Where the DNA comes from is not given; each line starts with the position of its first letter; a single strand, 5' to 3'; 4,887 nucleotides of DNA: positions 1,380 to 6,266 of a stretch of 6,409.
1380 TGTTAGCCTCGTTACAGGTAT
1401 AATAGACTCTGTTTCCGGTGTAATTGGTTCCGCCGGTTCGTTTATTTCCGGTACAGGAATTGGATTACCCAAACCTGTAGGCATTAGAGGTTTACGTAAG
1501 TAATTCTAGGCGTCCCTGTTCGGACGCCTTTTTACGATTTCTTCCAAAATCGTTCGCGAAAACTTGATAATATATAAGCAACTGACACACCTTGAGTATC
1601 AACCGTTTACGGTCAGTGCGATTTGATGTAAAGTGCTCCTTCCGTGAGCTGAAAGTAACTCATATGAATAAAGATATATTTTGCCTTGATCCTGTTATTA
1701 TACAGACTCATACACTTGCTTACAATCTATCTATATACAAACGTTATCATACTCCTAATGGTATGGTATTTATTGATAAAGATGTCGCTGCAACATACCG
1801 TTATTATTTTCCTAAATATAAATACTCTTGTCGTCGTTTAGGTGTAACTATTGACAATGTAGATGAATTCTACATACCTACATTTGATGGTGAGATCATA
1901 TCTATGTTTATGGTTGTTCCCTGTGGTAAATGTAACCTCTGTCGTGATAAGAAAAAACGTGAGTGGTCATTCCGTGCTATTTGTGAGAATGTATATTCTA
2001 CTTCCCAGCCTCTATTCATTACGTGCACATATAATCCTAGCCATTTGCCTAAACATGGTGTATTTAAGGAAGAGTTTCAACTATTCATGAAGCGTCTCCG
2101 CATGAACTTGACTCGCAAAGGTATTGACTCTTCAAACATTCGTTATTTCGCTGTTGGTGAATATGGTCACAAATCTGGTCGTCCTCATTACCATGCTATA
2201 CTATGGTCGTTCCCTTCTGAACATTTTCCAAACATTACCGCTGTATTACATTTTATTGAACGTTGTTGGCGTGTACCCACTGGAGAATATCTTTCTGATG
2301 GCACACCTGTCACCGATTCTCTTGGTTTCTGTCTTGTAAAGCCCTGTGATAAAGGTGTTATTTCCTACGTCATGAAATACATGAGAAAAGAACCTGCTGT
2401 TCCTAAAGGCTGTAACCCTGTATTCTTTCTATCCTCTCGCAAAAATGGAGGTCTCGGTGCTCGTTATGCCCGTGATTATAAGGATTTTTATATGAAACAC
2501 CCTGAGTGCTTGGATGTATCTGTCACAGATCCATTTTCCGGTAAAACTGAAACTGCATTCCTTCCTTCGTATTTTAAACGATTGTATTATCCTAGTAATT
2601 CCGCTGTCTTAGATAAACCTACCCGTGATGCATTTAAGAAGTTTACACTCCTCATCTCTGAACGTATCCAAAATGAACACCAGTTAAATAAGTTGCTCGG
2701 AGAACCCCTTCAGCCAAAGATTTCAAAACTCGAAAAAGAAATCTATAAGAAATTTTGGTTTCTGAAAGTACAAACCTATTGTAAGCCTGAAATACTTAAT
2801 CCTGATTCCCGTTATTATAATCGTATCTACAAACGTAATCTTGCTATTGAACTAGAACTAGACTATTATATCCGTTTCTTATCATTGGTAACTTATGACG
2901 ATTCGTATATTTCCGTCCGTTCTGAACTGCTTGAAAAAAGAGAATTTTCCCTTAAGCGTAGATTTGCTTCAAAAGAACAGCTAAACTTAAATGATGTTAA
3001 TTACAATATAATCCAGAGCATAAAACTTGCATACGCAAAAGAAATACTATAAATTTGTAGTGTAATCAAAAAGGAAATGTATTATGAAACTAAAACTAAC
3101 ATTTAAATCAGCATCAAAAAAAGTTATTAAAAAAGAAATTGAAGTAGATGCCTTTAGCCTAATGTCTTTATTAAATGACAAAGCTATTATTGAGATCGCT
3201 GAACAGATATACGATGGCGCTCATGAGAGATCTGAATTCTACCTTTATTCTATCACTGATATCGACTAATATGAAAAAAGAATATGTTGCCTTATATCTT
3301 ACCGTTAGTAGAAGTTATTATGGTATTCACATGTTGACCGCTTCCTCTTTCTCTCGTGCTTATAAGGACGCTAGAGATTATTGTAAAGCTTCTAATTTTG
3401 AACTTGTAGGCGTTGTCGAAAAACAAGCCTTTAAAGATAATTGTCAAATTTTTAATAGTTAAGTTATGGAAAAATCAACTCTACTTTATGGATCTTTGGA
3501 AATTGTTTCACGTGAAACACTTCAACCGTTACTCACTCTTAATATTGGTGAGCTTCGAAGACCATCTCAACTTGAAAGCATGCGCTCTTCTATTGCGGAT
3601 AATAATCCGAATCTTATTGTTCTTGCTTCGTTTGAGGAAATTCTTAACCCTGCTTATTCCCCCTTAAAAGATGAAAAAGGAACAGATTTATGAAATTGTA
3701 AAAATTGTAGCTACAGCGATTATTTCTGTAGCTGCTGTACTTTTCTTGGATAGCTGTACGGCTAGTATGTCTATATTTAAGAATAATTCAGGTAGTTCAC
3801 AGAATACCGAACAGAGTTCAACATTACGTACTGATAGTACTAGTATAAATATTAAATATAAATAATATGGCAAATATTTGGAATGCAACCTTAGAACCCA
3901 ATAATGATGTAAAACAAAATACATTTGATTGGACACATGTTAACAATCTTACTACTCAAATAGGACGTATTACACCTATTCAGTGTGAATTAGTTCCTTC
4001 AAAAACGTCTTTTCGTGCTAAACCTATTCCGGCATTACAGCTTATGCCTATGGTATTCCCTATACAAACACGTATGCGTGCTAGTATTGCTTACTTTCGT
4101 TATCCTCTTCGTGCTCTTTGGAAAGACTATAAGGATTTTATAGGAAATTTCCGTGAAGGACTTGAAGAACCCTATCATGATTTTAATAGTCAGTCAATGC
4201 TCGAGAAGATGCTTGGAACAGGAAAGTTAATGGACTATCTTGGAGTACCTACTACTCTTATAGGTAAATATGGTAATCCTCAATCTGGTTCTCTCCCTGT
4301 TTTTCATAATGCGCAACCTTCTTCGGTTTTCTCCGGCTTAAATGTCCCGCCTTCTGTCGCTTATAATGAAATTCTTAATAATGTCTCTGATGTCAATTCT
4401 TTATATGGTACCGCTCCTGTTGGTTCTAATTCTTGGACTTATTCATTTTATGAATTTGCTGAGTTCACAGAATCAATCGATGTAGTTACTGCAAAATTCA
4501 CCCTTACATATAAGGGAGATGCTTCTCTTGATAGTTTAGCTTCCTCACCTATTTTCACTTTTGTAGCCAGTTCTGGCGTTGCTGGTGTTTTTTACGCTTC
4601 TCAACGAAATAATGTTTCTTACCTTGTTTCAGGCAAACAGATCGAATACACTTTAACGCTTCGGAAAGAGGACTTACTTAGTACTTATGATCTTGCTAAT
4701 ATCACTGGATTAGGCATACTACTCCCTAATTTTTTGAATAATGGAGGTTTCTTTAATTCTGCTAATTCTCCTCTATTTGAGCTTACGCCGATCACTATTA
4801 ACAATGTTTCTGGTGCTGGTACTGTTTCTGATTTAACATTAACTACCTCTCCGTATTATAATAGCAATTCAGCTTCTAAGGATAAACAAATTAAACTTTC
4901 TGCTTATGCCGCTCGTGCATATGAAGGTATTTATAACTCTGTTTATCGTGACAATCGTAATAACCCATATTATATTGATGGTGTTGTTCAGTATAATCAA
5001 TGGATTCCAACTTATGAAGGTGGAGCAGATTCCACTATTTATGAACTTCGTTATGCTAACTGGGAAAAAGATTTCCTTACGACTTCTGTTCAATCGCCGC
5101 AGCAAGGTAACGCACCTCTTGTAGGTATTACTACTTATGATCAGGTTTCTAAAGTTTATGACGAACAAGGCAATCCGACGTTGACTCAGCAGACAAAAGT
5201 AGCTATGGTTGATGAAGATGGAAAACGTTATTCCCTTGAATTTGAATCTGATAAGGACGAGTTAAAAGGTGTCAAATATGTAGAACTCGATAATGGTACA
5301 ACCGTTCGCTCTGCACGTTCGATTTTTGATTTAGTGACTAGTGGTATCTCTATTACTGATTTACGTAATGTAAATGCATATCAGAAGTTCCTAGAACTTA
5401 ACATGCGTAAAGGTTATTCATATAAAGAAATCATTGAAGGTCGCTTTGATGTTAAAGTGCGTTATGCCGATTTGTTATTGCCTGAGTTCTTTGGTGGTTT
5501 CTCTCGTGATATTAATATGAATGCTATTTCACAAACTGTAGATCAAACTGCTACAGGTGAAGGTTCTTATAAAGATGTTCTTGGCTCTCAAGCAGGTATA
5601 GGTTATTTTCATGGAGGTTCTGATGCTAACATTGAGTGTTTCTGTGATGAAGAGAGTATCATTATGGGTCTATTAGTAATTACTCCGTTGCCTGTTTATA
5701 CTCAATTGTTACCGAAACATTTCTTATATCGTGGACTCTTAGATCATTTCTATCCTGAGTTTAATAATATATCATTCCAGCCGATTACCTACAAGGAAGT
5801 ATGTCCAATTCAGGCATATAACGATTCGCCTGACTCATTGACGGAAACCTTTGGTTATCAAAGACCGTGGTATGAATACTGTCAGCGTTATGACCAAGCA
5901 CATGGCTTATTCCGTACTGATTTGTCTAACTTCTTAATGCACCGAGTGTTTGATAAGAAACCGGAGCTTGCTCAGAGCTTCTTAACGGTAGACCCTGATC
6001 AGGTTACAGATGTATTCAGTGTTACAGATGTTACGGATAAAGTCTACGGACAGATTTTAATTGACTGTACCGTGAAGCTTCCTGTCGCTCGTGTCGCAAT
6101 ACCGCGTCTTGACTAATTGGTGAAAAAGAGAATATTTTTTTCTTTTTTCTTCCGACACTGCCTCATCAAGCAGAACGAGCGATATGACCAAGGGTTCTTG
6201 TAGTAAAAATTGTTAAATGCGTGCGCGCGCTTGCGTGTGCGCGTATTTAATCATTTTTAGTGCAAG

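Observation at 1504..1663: The pilot-Rep intergenic region carries two tandem hairpins plus a phiX174-like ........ nick motif, a candidate origin of replication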

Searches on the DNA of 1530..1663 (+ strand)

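Call 77: search_dna_similar(query=window:1530-1663:+, collection=phages, mode=distant, max_rows=40, max_evalue=0.01, rows=spread)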
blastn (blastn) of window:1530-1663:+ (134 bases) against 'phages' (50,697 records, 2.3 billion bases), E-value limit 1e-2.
Records with a match: 11; places in all: 11; records where one place covers at least 80% of the query: 4.
Best place of each record, by identity: 90-95% 1; 80-90% 4; 60-80% 6.
By first word of the organism name: bajarodmic 6; Rattus 3; Tortoise 2.
By host as written in the record: - 4; Rattus norvegicus 3; Gopherus morafkai 2; Peromyscus fraterculus 2.
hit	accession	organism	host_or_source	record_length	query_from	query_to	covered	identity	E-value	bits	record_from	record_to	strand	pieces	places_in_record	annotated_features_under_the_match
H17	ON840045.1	Rattus norvegicus microvirus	Rattus norvegicus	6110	1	121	90%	93.4%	1e-44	183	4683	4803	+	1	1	none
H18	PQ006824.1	bajarodmic virus 616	Chaetodipus arenarius feces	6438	1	125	93%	75.0%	7e-11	73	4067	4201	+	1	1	replication initiator protein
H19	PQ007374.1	bajarodmic virus 1101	Chaetodipus spinatus feces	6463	1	125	93%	75.0%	7e-11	73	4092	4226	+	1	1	replication initiator protein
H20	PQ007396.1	bajarodmic virus 1122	Chaetodipus spinatus feces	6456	1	125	93%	73.5%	7e-11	73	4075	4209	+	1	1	replication initiator protein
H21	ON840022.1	Rattus norvegicus microvirus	Rattus norvegicus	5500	1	61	46%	85.7%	3e-8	64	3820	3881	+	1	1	none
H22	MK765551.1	Tortoise microvirus 1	Gopherus morafkai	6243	1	64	48%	81.5%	2e-5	54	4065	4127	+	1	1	none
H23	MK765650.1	Tortoise microvirus 97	Gopherus morafkai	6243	1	64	48%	81.5%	2e-5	54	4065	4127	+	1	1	none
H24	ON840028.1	Rattus norvegicus microvirus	Rattus norvegicus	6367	1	62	46%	82.8%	5e-6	56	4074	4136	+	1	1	none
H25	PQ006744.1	bajarodmic virus 65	Peromyscus fraterculus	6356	1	63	47%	79.7%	2e-4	51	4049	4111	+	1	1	none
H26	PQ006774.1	bajarodmic virus 65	Peromyscus fraterculus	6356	1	63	47%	79.7%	2e-4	51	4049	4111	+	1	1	none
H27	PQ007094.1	bajarodmic virus 65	Neotoma bryanti feces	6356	1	63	47%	79.7%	2e-4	51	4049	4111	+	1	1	none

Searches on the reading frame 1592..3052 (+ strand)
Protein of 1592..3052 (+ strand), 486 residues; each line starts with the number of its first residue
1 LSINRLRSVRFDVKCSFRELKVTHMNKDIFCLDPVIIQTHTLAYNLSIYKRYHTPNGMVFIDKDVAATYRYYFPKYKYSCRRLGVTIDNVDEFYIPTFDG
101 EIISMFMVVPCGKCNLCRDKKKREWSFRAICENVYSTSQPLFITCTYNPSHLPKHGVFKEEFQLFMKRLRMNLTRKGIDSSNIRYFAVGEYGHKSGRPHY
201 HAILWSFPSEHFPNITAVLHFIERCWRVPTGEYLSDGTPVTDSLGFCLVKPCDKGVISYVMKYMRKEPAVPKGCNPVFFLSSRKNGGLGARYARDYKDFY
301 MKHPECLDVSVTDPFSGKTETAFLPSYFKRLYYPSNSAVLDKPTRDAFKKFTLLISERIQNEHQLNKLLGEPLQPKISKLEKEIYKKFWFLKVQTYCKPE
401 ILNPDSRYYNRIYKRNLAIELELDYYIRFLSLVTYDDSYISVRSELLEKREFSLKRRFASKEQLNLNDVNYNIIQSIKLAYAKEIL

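Call 8: search_protein_families(library=pfam, proteins=[window:1592-3052:+], max_evalue=0.01)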
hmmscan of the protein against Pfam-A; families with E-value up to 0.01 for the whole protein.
window:1592-3052:+ (486 aa): 2 families
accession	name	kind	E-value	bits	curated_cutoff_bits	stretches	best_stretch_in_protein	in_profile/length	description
PF23343.2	REP_ORF2-G2P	-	4.2e-18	65.9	27.8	1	141-267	2-98/99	Replication-associated protein ORF2/G2P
PF05840.19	Phage_GPA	-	0.0065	16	31.4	1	156-266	210-316/321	Bacteriophage replication gene A protein (GPA)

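Call 10: find_related_loci(query=window:1664-3052:+, collection=viral_contigs, flank=4000)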
Query window:1664-3052:+ (462 aa) in viral_contigs; peptide patterns used: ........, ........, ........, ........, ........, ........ (x = any residue, [..] = any of these).
15 stretches matched a pattern; 1 encode a relative of the query (tblastn E <= 1e-3); 1 distinct loci.
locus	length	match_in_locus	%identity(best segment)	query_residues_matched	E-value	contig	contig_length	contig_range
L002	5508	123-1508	94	1-462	0e+0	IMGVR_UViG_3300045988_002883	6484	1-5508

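Call 11: find_homologous_proteins(query=window:1664-3052:+, max_evalue=0.00001)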
Query window:1664-3052:+ (462 aa): 714 proteins with E <= 0.00001 among 4688 candidates; the best 120 are listed.
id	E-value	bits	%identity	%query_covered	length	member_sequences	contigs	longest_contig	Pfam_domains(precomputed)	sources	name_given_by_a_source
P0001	0.0e+0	1022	93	100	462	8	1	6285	PF23343.3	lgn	-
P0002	3.7e-296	1001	91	100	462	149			PF23343.3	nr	nr:MAG TPA: Replication associated protein [Microviridae sp.]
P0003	2.3e-288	975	89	100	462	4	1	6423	PF23343.3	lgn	-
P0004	1.7e-265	899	83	99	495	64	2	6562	PF23343.3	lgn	-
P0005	7.4e-177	607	59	99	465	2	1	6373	PF23343.3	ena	-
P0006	1.2e-173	597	59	99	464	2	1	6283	PF23343.3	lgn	-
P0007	4.2e-171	588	57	100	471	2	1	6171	PF23343.3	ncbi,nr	ncbi:MAG: replication initiation protein [Microviridae sp.]|nr:MAG: replication initiation protein [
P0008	3.4e-169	582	57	99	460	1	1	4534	PF23343.3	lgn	-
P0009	2.3e-167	576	57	99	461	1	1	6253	PF23343.3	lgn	-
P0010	7.5e-164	564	56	99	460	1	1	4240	PF23343.3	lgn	-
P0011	3.3e-160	552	55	99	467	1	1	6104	PF23343.3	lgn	-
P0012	4.5e-160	552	94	52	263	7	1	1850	PF23343.3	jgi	jgi:hypothetical protein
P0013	6.5e-151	522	53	99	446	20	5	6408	PF23343.3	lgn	-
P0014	6.1e-149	515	52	100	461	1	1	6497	PF23343.3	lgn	-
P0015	1.4e-137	478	50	99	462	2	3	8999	PF23343.3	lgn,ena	-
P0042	6.8e-118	413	44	100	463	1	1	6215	PF23343.3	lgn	-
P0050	4.5e-104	367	42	99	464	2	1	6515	PF23343.3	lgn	-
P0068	1.2e-94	336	41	100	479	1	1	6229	PF23343.3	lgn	-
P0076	2.0e-87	312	38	99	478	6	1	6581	PF23343.3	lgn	-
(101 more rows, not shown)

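Call 13: find_related_loci(query=A1, collection=viral_contigs, flank=3500)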
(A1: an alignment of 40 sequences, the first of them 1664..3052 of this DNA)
Query A1 (462 aa) in viral_contigs; peptide patterns used: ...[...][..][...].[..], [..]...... (x = any residue, [..] = any of these).
115 stretches matched a pattern; 74 encode a relative of the query (tblastn E <= 1e-3); 74 distinct loci.
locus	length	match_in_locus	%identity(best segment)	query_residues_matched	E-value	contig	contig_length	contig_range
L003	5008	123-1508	94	1-462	0e+0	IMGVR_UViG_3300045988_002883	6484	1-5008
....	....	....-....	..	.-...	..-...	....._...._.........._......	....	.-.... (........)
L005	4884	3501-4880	50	4-462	5e-144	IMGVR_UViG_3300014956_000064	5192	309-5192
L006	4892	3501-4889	50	1-462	2e-141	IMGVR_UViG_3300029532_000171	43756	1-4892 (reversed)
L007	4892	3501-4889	50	1-462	2e-141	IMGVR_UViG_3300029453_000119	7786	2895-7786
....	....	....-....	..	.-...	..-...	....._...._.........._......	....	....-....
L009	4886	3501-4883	50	1-462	3e-141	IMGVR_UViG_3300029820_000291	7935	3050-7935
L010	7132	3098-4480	50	3-462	2e-140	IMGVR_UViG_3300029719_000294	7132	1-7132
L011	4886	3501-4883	50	3-462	1e-140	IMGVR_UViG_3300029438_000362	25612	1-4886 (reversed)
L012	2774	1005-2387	50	3-462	8e-148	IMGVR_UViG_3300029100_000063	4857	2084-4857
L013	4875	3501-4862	50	3-455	2e-140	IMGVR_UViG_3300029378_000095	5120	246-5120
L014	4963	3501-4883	50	3-462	8e-139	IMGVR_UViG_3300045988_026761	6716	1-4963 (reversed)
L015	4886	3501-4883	49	3-462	8e-139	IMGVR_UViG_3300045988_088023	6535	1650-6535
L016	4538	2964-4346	50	3-462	5e-141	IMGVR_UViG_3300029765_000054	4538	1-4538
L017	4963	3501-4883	50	3-462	2e-138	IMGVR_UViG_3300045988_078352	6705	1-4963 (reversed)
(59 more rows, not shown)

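Call 23: find_related_loci(query=A1, collection=genome_contigs, flank=9000)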
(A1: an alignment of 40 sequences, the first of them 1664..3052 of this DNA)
Query A1 (462 aa) in genome_contigs; peptide patterns used: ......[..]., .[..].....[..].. (x = any residue, [..] = any of these).
17 stretches matched a pattern; 4 encode a relative of the query (tblastn E <= 1e-3); 4 distinct loci.
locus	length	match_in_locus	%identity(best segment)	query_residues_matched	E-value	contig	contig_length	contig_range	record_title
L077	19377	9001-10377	50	3-462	3e-143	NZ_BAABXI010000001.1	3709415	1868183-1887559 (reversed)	Bacteroides sp. f07 sequence01, whole genome shotgun sequence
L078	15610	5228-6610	50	3-462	1e-141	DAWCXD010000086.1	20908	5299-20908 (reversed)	MAG TPA_asm: Bacteroides sp. isolate gSpreadC_ID_2471 NODE_333_length_20908_cov_12.550472, whole genome shotgun sequence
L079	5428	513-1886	50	3-462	4e-135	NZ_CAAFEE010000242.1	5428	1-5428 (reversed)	MAG: uncultured Bacteroides sp. isolate HGM04668, whole genome shotgun sequence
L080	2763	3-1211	49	59-460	9e-125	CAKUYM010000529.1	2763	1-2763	MAG: uncultured Bacteroides sp. isolate REFINED_METABAT215_TOP10_CONTIGS_1500_ASSEMBLY_K77_MERGED__Hadza_MoBio_hadza-I-L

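Call 28: find_encoding_contigs(protein=P0005, flank=7000, max_places=1)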
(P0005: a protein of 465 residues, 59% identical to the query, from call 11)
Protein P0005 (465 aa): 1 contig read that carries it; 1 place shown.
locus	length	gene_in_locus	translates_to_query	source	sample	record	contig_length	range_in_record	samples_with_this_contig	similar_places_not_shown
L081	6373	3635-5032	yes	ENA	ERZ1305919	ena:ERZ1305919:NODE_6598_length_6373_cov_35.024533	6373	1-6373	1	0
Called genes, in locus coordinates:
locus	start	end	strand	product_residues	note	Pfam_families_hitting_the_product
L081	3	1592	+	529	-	?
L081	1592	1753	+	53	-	-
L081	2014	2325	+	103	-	-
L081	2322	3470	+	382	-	-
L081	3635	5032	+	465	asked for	PF23343:REP_ORF2-G2P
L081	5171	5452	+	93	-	-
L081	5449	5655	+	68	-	-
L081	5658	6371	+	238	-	?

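Call 29: find_encoding_contigs(protein=P0007, flank=7000, max_places=1)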
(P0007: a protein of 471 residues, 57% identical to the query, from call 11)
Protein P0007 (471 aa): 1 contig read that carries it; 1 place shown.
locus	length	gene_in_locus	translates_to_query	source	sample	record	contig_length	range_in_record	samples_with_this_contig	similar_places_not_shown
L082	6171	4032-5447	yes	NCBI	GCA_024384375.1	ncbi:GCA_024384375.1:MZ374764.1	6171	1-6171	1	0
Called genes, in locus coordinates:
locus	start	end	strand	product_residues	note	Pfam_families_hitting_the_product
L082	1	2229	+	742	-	PF02305:Phage_F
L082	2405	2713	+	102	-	-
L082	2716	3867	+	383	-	-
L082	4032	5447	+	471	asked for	PF23343:REP_ORF2-G2P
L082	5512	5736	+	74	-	-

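Call 30: find_encoding_contigs(protein=P0011, flank=7000, max_places=1)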
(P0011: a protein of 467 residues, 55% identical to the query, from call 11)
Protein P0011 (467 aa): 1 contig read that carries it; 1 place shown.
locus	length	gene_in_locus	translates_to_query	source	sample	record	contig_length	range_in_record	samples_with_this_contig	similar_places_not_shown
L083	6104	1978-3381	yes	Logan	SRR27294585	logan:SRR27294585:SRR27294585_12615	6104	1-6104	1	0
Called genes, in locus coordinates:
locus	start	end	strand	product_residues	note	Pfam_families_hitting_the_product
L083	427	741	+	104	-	-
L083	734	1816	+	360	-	-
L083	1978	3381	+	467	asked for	PF23343:REP_ORF2-G2P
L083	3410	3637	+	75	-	-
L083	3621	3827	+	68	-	-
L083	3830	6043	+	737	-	PF02305:Phage_F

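Call 31: find_encoding_contigs(protein=P0014, flank=7000, max_places=1)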
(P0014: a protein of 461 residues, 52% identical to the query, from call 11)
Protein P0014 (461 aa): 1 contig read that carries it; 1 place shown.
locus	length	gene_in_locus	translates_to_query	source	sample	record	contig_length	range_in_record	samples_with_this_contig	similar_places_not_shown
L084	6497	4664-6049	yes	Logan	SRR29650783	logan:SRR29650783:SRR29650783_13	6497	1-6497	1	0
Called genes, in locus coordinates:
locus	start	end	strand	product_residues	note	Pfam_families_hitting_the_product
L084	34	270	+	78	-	-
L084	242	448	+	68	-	-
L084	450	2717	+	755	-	PF02305:Phage_F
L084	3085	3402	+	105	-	-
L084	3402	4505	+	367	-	-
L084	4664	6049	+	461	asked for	PF23343:REP_ORF2-G2P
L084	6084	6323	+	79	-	-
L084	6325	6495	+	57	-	?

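Call 32: find_encoding_contigs(protein=P0042, flank=7000, max_places=1)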
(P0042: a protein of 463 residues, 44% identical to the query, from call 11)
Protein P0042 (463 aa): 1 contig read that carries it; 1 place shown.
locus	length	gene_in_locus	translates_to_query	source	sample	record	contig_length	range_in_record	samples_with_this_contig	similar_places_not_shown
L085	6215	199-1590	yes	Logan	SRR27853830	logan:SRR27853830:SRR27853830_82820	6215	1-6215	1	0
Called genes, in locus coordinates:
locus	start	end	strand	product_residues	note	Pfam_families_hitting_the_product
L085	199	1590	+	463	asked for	PF23343:REP_ORF2-G2P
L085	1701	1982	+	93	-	-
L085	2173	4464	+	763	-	PF02305:Phage_F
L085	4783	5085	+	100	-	-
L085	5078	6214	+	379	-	?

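Call 33: find_encoding_contigs(protein=P0050, flank=7000, max_places=1)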
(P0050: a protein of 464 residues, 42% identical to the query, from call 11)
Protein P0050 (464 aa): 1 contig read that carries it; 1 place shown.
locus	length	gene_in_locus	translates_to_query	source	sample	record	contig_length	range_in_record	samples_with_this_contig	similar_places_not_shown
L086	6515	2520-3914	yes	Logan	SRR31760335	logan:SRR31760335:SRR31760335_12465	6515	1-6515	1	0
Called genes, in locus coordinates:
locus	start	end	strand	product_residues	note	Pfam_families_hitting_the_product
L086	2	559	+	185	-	?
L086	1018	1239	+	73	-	-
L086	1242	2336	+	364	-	-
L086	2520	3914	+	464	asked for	PF23343:REP_ORF2-G2P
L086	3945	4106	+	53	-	-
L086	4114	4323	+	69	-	-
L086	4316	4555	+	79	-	-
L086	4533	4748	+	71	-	-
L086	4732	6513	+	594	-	?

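Call 34: find_encoding_contigs(protein=P0068, flank=7000, max_places=1)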
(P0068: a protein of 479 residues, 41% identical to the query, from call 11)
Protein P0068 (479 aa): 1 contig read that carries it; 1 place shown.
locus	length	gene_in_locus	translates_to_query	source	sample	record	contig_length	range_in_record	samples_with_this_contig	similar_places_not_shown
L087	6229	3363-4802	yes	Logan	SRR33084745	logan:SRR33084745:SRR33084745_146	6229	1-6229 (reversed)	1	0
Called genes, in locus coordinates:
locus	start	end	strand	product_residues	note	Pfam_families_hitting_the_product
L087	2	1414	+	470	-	?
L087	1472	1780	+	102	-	-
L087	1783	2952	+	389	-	-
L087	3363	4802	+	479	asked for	PF23343:REP_ORF2-G2P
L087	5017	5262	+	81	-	-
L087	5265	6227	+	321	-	?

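Call 35: find_encoding_contigs(protein=P0076, flank=7000, max_places=1)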
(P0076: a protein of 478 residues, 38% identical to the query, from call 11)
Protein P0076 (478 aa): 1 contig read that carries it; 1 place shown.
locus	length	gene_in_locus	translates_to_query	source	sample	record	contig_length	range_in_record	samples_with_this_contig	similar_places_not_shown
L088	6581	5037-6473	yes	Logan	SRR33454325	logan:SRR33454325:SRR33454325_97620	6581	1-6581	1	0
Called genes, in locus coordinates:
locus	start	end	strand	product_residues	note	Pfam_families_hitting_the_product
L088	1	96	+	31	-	?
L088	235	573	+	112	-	-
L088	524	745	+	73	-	-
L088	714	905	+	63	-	-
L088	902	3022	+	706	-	PF02305:Phage_F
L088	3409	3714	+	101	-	-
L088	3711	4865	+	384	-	-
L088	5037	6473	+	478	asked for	PF23343:REP_ORF2-G2P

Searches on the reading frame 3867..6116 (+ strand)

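Call 8: search_protein_families(library=pfam, proteins=[window:3867-6116:+], max_evalue=0.01)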
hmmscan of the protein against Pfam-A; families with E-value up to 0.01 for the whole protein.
window:3867-6116:+ (749 aa): 1 family
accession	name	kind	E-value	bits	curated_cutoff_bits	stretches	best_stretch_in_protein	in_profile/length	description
PF02305.22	Phage_F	-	5.5e-39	134.7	25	2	341-743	126-498/501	Capsid protein (F protein)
